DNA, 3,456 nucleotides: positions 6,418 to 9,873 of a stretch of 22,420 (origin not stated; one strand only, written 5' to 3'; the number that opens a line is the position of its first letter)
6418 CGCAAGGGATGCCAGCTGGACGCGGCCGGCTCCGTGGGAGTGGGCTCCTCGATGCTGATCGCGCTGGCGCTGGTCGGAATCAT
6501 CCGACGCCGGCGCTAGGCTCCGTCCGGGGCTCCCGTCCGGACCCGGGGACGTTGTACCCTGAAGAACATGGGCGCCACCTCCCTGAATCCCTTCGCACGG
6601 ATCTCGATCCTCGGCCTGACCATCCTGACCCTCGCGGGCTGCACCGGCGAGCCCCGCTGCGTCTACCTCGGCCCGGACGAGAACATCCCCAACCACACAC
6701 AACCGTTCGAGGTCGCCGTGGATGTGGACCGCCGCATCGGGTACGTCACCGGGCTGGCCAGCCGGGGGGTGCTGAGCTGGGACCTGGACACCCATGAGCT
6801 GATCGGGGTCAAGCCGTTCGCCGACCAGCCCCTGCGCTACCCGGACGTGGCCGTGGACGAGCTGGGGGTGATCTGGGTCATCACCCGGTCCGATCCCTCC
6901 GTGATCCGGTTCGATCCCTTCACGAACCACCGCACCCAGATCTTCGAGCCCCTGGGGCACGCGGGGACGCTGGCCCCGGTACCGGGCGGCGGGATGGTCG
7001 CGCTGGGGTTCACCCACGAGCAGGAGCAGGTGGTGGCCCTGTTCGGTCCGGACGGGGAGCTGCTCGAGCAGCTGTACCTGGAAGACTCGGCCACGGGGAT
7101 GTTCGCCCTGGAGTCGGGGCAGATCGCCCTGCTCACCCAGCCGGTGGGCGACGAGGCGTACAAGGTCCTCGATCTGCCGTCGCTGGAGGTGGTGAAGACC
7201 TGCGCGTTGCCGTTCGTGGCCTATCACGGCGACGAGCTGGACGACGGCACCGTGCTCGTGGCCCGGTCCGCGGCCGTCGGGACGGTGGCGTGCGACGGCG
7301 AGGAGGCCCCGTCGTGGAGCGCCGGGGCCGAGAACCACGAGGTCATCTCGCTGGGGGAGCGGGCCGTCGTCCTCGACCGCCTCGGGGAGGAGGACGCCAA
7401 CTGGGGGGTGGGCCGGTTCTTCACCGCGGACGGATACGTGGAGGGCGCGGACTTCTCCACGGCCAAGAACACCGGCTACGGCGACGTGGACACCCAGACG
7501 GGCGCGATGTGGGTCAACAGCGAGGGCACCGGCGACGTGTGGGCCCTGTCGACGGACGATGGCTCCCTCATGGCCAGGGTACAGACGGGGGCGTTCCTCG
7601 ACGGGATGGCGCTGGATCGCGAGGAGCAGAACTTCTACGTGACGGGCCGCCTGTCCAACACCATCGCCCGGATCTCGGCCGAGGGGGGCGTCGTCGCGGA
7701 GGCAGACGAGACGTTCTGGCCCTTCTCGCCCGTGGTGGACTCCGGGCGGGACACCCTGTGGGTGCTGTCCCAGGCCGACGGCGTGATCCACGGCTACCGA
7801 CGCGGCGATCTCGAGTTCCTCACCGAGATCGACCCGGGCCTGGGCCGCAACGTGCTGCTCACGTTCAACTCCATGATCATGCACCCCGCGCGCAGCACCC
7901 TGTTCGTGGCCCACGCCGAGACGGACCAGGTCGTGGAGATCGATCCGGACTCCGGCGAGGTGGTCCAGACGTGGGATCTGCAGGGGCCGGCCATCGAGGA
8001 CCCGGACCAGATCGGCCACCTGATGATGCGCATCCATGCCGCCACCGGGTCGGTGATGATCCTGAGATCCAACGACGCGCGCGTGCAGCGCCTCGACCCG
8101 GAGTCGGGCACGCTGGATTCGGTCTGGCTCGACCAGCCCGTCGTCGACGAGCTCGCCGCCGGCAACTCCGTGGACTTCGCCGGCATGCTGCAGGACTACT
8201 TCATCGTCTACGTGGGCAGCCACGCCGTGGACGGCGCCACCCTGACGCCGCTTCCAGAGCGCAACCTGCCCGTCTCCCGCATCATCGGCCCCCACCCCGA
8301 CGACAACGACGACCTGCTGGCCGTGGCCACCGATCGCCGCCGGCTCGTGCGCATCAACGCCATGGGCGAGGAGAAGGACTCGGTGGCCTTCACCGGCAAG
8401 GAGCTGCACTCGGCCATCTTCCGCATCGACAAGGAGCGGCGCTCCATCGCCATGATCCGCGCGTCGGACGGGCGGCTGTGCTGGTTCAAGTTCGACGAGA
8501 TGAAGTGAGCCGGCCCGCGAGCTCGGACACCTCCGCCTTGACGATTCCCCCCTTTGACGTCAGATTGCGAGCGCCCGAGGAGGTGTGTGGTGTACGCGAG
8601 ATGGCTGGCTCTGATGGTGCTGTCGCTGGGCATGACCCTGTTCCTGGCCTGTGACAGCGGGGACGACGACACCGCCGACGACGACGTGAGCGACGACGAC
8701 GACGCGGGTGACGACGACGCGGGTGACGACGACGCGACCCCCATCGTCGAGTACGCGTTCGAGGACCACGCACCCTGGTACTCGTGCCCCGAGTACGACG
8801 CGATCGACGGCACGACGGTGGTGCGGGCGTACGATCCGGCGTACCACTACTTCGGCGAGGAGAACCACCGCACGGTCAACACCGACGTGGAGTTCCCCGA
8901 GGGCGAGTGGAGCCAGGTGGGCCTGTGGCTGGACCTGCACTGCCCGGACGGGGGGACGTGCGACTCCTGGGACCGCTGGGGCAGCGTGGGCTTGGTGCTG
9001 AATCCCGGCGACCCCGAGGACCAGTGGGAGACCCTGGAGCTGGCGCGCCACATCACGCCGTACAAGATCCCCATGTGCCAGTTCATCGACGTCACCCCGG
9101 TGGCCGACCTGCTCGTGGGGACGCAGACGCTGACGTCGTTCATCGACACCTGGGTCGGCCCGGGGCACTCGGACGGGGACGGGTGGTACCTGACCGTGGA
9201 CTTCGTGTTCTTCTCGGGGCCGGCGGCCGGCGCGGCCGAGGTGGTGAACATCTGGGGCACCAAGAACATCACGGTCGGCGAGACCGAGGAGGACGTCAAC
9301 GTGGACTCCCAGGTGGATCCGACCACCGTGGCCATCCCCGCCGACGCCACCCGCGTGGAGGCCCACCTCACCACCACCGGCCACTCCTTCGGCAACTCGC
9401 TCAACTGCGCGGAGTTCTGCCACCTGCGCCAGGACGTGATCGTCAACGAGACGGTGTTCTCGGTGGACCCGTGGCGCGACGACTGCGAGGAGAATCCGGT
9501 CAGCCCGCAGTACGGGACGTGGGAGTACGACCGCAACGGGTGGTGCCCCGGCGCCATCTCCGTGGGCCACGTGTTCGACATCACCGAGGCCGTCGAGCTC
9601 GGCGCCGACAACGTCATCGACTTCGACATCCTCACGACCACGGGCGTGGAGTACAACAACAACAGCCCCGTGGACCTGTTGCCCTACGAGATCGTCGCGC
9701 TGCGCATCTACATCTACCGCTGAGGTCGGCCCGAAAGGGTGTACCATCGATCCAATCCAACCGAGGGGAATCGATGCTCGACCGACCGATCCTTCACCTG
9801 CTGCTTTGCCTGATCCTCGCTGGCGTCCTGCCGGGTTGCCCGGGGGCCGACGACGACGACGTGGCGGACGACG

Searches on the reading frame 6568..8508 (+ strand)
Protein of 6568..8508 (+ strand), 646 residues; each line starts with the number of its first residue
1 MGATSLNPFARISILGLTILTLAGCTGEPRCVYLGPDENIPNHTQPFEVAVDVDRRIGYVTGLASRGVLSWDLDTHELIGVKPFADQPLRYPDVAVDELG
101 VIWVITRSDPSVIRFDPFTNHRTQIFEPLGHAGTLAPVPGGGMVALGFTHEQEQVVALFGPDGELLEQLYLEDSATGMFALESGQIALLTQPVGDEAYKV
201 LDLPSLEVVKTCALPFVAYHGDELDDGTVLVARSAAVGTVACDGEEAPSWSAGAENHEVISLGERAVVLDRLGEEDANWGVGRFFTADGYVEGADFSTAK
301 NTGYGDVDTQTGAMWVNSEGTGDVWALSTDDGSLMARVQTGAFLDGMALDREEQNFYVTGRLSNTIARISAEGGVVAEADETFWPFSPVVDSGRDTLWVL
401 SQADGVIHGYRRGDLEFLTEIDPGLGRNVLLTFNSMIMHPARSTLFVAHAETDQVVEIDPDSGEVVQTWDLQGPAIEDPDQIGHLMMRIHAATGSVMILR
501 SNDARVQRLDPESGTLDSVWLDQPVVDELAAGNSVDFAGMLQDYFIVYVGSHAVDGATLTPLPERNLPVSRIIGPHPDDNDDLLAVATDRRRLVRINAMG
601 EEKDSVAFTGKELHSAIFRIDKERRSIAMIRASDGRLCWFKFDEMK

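Call 41: search_protein_families(library=pfam, proteins=[window:6568-8508:+], max_evalue=0.001)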
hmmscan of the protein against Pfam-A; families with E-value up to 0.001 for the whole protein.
window:6568-8508:+ (646 aa): 2 families
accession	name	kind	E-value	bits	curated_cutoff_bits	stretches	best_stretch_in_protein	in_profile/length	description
PF08450.18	SGL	-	1.2e-07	32.1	26.3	0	50-125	140-220/246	SMP-30/Gluconolactonase/LRE-like region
PF13360.13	PQQ_2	-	2e-07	31.3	27.6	1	441-516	32-95/233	Outer membrane protein assembly factor BamB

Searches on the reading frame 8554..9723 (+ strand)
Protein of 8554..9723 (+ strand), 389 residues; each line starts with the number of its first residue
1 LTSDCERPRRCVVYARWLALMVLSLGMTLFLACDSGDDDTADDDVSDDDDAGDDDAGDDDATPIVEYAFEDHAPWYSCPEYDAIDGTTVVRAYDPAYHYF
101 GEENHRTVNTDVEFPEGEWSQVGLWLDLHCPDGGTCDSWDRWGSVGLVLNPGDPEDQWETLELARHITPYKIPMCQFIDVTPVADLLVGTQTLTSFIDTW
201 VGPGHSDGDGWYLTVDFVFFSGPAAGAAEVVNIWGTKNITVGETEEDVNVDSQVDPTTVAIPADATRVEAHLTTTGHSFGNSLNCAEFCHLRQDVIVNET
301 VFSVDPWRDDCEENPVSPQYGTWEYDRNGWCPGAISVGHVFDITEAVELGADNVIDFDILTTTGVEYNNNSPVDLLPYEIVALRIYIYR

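Call 41: search_protein_families(library=pfam, proteins=[window:8554-9723:+], max_evalue=0.001)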
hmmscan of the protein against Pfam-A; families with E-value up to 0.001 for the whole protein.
window:8554-9723:+ (389 aa): 1 family
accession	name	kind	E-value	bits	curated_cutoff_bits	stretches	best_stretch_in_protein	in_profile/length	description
PF09113.15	N-glycanase_C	-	9.9e-16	58.2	25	1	253-357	9-118/140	Peptide-N-glycosidase F, C terminal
